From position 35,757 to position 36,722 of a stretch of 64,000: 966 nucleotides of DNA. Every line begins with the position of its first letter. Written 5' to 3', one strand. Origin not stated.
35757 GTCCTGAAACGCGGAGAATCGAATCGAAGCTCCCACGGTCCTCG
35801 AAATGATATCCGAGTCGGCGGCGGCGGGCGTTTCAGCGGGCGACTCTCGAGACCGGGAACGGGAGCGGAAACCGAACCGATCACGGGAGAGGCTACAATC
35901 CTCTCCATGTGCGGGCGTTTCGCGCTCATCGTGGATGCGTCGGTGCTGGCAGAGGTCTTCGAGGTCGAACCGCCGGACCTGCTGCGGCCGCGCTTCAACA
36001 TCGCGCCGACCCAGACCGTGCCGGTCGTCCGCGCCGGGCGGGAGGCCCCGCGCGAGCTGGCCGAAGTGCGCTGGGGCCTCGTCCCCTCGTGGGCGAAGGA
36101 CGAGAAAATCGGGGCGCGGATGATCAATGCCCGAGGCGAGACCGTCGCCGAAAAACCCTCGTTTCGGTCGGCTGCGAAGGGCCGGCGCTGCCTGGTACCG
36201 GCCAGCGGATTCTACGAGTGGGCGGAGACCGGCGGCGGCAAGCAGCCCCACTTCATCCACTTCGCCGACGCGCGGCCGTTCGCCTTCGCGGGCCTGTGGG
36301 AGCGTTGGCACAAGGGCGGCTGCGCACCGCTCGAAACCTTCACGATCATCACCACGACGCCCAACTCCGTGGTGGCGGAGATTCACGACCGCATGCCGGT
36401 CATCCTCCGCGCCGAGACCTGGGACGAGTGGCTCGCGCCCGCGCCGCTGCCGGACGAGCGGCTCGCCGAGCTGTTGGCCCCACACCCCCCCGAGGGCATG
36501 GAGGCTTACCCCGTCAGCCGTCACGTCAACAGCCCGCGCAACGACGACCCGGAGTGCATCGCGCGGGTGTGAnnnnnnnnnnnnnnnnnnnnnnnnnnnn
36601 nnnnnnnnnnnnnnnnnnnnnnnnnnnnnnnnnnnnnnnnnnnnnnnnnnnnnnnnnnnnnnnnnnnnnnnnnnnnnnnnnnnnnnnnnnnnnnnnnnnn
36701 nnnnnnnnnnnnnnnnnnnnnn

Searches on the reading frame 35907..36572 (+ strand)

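Call 20: search_protein_families(library=pfam, proteins=[window:35907-36572:+], max_evalue=0.001)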
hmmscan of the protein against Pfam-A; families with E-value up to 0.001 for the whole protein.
window:35907-36572:+ (221 aa): 1 family
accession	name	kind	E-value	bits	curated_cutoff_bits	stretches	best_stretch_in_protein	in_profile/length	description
PF02586.19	SRAP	-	2.7e-80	269.3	27.1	1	1-210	1-214/214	SOS response associated peptidase (SRAP)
